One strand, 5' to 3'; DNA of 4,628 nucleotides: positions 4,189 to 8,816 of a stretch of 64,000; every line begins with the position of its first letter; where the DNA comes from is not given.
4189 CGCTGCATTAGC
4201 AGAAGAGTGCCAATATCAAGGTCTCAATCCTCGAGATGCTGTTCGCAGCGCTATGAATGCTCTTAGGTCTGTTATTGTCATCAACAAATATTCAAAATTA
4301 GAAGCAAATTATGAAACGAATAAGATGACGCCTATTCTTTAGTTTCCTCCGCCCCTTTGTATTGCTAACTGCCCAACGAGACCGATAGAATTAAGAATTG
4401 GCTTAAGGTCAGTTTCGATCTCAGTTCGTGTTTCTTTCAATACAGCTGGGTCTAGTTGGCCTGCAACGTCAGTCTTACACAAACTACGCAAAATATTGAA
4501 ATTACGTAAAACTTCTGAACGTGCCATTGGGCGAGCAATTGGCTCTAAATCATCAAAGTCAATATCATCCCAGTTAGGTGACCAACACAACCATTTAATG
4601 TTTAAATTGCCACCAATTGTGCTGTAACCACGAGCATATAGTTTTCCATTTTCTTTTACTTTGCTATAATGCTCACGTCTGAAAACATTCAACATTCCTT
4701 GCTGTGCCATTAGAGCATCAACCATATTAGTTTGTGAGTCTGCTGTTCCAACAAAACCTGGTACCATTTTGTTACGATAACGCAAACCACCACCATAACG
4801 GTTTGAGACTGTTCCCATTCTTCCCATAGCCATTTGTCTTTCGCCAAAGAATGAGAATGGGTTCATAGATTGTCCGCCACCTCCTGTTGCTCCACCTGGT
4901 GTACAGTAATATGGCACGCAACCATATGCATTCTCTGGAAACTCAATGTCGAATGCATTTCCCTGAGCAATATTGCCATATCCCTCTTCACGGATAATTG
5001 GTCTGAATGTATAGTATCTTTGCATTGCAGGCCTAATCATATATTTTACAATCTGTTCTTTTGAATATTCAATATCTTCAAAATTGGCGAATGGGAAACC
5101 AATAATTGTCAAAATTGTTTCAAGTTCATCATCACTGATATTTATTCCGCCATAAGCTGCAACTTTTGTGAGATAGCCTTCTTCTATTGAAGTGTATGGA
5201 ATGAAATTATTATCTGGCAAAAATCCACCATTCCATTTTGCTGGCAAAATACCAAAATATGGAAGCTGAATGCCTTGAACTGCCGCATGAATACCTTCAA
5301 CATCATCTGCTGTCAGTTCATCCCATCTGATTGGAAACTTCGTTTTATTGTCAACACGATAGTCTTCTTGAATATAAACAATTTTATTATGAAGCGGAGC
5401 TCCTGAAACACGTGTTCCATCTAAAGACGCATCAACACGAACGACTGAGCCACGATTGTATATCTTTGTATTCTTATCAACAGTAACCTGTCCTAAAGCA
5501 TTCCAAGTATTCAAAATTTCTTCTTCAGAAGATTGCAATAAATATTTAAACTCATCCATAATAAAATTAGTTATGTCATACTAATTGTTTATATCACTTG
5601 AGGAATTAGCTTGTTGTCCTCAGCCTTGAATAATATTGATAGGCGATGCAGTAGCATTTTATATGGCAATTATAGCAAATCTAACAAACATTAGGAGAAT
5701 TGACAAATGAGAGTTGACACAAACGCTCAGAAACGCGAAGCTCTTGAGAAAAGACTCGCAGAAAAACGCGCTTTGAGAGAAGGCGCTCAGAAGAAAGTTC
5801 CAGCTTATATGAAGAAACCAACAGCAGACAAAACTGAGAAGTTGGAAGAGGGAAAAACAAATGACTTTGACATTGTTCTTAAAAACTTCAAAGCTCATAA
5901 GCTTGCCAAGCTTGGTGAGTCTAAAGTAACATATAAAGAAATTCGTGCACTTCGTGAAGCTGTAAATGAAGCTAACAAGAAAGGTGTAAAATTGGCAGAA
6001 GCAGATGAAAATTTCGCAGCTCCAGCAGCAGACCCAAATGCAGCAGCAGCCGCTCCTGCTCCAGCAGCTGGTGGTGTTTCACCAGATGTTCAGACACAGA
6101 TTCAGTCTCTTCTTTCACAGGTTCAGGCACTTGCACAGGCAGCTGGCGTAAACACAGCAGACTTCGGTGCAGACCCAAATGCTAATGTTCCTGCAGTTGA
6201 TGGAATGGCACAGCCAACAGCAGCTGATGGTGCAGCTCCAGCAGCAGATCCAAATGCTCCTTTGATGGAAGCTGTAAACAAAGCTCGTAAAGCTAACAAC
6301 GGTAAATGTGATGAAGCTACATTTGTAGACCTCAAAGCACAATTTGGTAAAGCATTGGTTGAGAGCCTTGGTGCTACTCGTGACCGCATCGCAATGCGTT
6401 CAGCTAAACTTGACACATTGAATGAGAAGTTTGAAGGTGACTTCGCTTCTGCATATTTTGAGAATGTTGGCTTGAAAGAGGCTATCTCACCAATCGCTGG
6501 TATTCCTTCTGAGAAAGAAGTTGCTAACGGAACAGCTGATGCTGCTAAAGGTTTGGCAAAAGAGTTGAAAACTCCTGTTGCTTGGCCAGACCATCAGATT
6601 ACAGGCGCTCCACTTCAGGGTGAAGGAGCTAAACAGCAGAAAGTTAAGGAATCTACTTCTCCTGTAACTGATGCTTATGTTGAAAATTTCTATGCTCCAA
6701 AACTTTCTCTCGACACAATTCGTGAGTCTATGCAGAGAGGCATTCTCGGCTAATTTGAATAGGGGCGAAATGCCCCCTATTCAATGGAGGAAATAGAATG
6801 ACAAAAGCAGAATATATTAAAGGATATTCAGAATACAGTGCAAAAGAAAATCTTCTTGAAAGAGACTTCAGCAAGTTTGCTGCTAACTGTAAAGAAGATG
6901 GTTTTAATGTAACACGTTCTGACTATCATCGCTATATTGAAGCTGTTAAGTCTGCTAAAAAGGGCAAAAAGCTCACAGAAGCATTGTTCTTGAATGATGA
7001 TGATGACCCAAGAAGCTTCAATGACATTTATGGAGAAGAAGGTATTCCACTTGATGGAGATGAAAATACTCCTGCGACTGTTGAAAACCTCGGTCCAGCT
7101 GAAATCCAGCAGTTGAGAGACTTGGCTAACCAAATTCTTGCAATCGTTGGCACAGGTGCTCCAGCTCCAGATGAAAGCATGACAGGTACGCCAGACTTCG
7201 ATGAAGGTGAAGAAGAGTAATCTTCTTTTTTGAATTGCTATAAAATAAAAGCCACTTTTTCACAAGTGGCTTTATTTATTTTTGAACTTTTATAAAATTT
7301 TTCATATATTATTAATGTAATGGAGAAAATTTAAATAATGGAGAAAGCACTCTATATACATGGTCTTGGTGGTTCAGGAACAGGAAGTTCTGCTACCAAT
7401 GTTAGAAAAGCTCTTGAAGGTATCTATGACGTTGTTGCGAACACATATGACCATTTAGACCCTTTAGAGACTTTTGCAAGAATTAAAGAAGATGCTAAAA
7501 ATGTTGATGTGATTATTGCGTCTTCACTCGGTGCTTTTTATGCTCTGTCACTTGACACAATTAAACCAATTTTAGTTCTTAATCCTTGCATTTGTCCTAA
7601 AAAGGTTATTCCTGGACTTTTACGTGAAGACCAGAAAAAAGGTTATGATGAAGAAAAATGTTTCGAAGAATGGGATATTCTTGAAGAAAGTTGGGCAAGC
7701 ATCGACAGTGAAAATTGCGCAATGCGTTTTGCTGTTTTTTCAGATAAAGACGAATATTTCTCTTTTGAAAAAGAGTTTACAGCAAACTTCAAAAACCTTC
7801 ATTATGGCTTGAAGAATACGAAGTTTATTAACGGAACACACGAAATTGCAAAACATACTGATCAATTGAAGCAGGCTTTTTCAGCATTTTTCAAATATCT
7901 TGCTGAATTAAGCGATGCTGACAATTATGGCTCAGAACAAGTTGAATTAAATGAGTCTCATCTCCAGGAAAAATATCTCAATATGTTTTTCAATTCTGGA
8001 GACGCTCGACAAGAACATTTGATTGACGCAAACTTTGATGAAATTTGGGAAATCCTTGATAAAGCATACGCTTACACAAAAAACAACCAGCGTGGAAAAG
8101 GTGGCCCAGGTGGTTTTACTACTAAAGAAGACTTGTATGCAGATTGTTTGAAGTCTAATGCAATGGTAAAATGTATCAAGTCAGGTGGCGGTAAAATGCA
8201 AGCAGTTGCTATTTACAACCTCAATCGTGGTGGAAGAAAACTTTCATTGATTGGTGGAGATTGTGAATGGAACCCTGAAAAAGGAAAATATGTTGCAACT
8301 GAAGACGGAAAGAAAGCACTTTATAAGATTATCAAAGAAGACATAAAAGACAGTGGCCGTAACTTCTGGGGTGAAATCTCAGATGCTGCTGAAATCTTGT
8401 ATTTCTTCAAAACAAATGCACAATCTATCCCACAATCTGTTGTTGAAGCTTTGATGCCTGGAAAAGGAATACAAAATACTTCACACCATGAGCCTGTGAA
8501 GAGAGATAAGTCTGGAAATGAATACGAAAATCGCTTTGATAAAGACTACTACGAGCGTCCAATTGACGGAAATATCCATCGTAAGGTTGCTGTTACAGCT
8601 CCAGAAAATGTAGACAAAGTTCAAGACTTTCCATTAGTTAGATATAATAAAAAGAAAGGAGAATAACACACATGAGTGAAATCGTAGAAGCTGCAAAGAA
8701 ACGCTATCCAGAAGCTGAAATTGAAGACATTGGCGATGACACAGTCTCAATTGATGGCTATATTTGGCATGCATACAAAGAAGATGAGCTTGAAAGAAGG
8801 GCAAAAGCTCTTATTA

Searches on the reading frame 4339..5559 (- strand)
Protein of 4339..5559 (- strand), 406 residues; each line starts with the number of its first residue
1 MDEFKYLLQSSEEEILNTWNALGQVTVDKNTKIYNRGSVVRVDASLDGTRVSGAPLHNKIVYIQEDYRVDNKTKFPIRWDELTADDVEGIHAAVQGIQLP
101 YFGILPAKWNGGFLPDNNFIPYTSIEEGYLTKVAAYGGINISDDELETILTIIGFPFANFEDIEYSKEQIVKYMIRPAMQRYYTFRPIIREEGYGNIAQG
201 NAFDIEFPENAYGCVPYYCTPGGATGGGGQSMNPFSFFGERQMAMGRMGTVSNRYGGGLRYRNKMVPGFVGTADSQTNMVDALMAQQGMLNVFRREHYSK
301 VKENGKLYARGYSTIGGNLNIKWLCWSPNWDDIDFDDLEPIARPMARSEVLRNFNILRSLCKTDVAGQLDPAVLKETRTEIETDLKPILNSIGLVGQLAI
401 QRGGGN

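Call 9: search_protein_families(library=phrogs, proteins=[window:4339-5559:-], max_evalue=0.001)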
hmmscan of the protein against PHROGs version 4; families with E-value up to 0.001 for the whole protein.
window:4339-5559:- (406 aa): 0 families

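Call 10: search_protein_families(library=pfam, proteins=[window:4339-5559:-], max_evalue=0.001)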
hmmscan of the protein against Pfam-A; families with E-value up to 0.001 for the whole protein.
window:4339-5559:- (406 aa): 0 families

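Call 60: search_solved_structures(query=window:4339-5559:-, max_evalue=10)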
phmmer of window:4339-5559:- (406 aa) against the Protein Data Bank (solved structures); distinct sequences matched with E-value up to 10: 0.

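Call 92: find_homologous_proteins(query=window:4339-5559:-, max_evalue=0.001)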
Query window:4339-5559:- (406 aa): 59 proteins with E <= 0.001 among 3784 candidates.
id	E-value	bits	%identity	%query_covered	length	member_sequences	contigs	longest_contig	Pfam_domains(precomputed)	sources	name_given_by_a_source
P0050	9.0e-275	929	97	100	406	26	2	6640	-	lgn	-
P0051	5.2e-244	828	86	100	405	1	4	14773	-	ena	-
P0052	8.5e-228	774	80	100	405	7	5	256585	-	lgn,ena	-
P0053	1.7e-210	717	77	100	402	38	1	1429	-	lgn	-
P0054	4.0e-209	713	75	100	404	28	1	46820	-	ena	-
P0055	5.2e-194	663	71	100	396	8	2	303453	-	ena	-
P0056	4.1e-174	598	64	100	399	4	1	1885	-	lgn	-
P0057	2.7e-171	588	66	100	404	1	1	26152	-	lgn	-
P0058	1.0e-168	580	62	100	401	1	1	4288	-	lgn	-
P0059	9.1e-168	577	61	100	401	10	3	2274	-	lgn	-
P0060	2.2e-167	575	62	100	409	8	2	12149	-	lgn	-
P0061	4.0e-163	561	61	99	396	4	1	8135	-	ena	-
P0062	7.1e-155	534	59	100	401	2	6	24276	-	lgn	-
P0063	7.4e-152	524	57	99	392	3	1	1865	-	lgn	-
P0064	8.1e-152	524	58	100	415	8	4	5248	-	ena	-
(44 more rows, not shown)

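Call 101: predict_structure(alignment_id=A5)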
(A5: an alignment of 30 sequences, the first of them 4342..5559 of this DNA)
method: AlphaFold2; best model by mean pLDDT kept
length: 406 residues; sequences in the alignment: 30
mean_pLDDT: 67.8   pTM: 0.45
mean pLDDT of the five models: 67.8, 67.5, 67.2, 66.9, 66.3
residues with pLDDT >= 90: 10; 70-90: 229; 50-70: 43; < 50: 124
segments of 3 or more residues with pLDDT < 50: 89-97, 125-135, 156-164, 222-294, 359-362, 364-366, 392-406
pLDDT, mean of each block of 10 residues (from residue 1): 78 89 87 87 78 84 85 81 66 48 83 83 51 56 83 58 60 87 84 79 86 77 39 39 33 29 34 44 46 62 87 76 86 86 89 63 50 80 81 41 33
secondary structure, 60 per line:
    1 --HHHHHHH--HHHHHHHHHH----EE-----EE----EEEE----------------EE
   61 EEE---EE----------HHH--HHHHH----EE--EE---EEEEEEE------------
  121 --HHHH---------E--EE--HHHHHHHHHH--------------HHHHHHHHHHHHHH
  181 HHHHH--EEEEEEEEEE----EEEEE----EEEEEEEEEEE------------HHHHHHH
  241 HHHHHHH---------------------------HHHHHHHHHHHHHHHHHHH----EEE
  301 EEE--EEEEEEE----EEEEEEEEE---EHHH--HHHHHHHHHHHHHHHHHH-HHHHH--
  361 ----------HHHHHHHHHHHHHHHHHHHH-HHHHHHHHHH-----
elements in order: H3-9 H12-21 E39-42 E59-63 H84-88 E102-108 H123-126 H143-152 H167-185 E188-197 E202-206 E211-221 H234-247 H275-293 E298-303 E306-312 E317-325 H335-352 H354-358 H371-390 H392-401

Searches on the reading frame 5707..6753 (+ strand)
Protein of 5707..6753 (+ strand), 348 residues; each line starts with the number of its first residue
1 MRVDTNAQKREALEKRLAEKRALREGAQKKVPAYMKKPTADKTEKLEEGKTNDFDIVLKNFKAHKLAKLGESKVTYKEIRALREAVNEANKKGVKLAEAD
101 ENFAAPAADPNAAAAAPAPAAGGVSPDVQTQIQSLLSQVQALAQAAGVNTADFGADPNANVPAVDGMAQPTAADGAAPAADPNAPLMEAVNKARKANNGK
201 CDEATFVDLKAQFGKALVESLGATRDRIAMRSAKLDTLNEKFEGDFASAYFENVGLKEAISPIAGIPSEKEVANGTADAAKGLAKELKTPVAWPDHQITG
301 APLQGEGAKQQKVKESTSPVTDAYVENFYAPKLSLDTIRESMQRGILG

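Call 11: search_protein_families(library=pfam, proteins=[window:5707-6753:+], max_evalue=0.01)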
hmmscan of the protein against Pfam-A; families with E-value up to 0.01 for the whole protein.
window:5707-6753:+ (348 aa): 0 families

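Call 15: search_dna_similar(query=window:5707-6753:+, collection=phages, mode=protein, max_rows=20, max_evalue=0.001)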
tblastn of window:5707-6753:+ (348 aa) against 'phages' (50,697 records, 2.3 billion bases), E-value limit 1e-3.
No match.

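Call 16: search_protein_families(library=phrogs, proteins=[window:5707-6753:+], max_evalue=0.01)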
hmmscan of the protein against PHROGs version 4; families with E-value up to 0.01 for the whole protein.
window:5707-6753:+ (348 aa): 0 families

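Call 17: find_related_loci(query=window:5707-6753:+, collection=viral_contigs, flank=10000)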
Query window:5707-6753:+ (348 aa) in viral_contigs; peptide patterns used: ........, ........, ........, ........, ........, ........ (x = any residue, [..] = any of these).
7 stretches matched a pattern, but none encodes a relative of the query by tblastn (E <= 1e-3).

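Call 18: find_homologous_proteins(query=window:5707-6753:+, max_evalue=0.001)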
Query window:5707-6753:+ (348 aa): 39 proteins with E <= 0.001 among 8000 candidates.
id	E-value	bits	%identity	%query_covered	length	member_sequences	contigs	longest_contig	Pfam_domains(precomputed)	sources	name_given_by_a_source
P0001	6.2e-214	727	99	100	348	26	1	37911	-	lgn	-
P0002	1.7e-207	706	97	100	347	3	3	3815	-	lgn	-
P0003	2.1e-206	703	97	100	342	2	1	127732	-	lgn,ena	-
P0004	6.8e-184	629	86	100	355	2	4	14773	-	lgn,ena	-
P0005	1.5e-161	555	79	100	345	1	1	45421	-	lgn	-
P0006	3.8e-159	547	78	100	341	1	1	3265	-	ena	-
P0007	3.2e-144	498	72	96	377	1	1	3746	-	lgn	-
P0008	2.9e-139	482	75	89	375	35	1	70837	-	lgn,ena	-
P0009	3.4e-139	482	74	89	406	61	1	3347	-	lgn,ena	-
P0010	4.1e-138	478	70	100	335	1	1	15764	-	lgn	-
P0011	2.9e-136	472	74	87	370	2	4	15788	-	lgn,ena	-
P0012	3.5e-135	469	74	85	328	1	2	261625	-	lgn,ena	-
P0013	1.2e-134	467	71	89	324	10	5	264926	-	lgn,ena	-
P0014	1.2e-133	464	71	89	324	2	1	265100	-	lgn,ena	-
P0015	1.3e-133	464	76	85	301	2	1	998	-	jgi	jgi:hypothetical protein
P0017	4.4e-116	406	61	97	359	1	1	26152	-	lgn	-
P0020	1.9e-102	361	56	91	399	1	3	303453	-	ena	-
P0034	5.7e-69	251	52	88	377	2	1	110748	-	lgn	-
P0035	1.1e-67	247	49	86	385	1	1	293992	-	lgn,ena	-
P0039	1.6e-11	62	33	73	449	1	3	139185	-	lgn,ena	-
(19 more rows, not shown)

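Call 19: find_encoding_contigs(protein=P0012, flank=10000, max_places=2)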
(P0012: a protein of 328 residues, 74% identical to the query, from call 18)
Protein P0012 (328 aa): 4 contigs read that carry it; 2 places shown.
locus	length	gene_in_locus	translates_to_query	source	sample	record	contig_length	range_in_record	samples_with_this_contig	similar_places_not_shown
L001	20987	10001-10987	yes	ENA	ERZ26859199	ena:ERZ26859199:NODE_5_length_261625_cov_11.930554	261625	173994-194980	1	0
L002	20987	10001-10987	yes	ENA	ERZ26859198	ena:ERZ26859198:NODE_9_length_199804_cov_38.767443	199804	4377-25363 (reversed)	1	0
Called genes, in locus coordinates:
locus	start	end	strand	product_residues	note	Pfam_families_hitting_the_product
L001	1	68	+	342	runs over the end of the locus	PF00149:Metallophos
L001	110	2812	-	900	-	-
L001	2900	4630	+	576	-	PF24308:DUF7487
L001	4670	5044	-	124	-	-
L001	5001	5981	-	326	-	PF02739:5_3_exonuc_N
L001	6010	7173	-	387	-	-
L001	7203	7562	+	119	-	-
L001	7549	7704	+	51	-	-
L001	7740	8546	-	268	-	-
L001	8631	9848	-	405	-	-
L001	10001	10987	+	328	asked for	-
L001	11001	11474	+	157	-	-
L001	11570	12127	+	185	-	-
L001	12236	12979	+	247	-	-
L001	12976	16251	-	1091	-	-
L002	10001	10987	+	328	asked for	-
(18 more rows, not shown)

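Call 20: find_encoding_contigs(protein=P0020, flank=10000, max_places=2)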
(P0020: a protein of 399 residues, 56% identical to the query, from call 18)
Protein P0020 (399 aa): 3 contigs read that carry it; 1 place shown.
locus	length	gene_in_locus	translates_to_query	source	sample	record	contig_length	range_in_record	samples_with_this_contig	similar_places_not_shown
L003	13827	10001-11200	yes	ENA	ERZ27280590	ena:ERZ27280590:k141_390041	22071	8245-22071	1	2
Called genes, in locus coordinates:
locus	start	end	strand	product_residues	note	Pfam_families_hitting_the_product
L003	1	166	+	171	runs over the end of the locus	-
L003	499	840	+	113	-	-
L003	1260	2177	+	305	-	-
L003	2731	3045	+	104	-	-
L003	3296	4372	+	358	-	-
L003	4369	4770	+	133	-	-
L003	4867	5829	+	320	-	-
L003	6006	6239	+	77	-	-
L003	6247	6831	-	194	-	-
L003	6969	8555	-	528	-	PF24308:DUF7487 (weak)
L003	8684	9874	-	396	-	-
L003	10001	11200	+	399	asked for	-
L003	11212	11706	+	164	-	-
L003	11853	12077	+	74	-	PF01165:Ribosomal_S21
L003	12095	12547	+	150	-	-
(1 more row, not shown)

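Call 21: find_encoding_contigs(protein=P0035, flank=10000, max_places=2)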
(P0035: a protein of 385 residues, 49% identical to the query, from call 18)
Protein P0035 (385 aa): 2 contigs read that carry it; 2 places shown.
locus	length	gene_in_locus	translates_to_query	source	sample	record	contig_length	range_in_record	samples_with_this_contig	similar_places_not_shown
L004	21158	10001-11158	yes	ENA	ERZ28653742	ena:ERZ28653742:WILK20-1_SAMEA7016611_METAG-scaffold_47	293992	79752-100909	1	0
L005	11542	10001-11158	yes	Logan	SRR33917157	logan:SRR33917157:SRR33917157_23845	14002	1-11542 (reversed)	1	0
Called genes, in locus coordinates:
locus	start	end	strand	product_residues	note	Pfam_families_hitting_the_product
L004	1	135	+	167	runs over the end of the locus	-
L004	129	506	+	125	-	-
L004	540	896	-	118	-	-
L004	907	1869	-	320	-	PF02739:5_3_exonuc_N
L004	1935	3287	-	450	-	-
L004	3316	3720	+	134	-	-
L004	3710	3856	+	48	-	-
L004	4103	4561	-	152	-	-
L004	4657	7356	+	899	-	-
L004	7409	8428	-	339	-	PF00149:Metallophos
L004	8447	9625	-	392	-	-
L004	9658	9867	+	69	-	-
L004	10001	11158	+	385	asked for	-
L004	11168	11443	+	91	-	-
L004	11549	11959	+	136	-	-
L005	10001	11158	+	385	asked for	-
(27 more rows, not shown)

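Call 44: find_encoding_contigs(protein=P0039, flank=10000, max_places=1)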
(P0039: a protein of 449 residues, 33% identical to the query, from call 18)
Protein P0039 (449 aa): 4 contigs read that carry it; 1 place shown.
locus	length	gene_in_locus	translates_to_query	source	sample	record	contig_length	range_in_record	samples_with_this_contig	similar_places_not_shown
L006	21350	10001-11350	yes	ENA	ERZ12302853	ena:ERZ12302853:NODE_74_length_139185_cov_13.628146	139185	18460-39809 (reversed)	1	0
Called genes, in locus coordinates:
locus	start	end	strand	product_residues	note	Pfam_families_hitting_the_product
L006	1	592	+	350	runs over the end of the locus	PF15891:Nuc_deoxyri_tr2, PF12850:Metallophos_2 (weak)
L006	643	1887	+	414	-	-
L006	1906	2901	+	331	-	-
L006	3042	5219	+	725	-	PF03477:ATP-cone, PF13597:NRDD, PF01228:Gly_radical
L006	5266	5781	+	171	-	PF13353:Fer4_12, PF04055:Radical_SAM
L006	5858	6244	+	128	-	-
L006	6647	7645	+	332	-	-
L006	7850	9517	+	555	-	PF00118:Cpn60_TCP1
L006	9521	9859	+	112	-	-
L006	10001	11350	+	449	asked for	-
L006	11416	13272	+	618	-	-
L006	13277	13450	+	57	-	-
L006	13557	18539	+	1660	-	-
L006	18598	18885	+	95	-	-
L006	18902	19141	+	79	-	-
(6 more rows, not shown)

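Call 45: find_encoding_contigs(protein=P0034, flank=10000, max_places=1)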
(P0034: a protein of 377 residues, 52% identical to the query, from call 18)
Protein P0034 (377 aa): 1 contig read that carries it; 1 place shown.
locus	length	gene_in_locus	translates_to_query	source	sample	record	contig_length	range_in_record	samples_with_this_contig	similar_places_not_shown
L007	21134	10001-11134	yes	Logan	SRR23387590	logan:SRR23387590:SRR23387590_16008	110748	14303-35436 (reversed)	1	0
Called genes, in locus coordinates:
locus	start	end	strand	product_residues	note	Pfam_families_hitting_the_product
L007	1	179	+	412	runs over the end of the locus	PF00154:RecA_N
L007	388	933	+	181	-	-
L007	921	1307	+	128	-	-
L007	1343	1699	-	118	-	-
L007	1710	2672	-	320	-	PF02739:5_3_exonuc_N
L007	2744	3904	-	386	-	-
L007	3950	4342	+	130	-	-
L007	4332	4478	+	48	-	-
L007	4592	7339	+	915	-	-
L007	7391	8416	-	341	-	PF00149:Metallophos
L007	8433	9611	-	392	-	-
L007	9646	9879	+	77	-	-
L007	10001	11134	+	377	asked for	-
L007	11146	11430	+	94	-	-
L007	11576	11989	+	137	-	-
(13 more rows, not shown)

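Call 46: find_encoding_contigs(protein=P0017, flank=10000, max_places=1)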
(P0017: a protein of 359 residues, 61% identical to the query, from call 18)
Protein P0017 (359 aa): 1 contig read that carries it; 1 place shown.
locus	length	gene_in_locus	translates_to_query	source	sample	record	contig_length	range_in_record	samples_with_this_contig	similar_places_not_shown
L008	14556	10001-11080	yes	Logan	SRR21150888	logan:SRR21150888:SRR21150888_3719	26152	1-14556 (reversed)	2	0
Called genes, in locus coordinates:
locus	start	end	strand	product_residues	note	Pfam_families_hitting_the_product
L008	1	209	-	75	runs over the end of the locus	-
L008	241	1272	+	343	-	PF00149:Metallophos (weak)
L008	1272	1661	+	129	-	-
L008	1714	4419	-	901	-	-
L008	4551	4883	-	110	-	-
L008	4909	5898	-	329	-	PF02739:5_3_exonuc_N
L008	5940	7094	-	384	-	-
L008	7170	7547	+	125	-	-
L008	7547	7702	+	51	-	-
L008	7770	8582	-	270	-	-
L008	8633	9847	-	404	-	-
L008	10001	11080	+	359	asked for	-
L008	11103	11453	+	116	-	-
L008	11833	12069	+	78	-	-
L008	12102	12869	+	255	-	-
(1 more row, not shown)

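Call 61: search_solved_structures(query=A4, max_evalue=10)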
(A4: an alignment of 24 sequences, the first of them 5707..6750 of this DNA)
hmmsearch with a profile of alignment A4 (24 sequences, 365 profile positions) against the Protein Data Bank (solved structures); distinct sequences matched with E-value up to 10: 3.
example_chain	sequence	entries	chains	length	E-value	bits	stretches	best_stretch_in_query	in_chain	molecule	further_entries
2dnx_A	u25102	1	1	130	0.08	15.5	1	29-84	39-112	Syntaxin-12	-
3rgo_A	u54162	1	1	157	0.81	12.2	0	167-260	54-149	Protein-tyrosine phosphatase mitochondrial 1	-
3rgq_A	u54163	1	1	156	1.1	11.7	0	219-259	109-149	Protein-tyrosine phosphatase mitochondrial 1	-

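Call 69: find_related_loci(query=A4, collection=genome_contigs, flank=10000)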
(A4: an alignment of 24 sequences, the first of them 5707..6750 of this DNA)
Query A4 (348 aa) in genome_contigs; peptide patterns used: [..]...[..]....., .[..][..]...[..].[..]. (x = any residue, [..] = any of these).
62 stretches matched a pattern, but none encodes a relative of the query by tblastn (E <= 1e-3).

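Call 70: find_related_loci(query=A4, collection=viral_contigs, flank=10000)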
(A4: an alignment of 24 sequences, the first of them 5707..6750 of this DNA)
Query A4 (348 aa) in viral_contigs; peptide patterns used: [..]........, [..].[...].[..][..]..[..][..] (x = any residue, [..] = any of these).
86 stretches matched a pattern; 1 encode a relative of the query (tblastn E <= 1e-3); 1 distinct loci.
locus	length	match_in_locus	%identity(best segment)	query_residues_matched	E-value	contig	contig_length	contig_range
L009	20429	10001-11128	36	13-348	2e-38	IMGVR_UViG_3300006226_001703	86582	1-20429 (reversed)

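Call 71: find_related_loci(query=A4, collection=metagenome_contigs, flank=10000)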
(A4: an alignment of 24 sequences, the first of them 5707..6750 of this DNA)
Query A4 (348 aa) in metagenome_contigs; peptide patterns used: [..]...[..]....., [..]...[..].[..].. (x = any residue, [..] = any of these).
152 stretches matched a pattern; 5 encode a relative of the query (tblastn E <= 1e-3); 5 distinct loci.
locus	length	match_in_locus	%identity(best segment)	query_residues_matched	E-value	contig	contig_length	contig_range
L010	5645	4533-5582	98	1-348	0e+0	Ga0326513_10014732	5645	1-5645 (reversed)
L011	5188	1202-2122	74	46-348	4e-143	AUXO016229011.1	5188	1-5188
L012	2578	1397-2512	75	36-343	1e-144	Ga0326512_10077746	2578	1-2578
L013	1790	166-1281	75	36-343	8e-148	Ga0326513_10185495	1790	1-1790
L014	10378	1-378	99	223-348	9e-81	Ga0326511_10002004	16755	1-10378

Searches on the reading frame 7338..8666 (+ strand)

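Call 11: search_protein_families(library=pfam, proteins=[window:7338-8666:+], max_evalue=0.01)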
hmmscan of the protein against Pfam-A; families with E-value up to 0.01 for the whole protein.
window:7338-8666:+ (442 aa): 1 family
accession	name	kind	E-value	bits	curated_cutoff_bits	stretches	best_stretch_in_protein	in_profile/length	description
PF05728.18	UPF0227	-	0.00024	21.5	21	1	5-155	3-161/187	Uncharacterised protein family (UPF0227)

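Call 16: search_protein_families(library=phrogs, proteins=[window:7338-8666:+], max_evalue=0.01)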
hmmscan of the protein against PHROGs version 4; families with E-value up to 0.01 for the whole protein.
window:7338-8666:+ (442 aa): 0 families
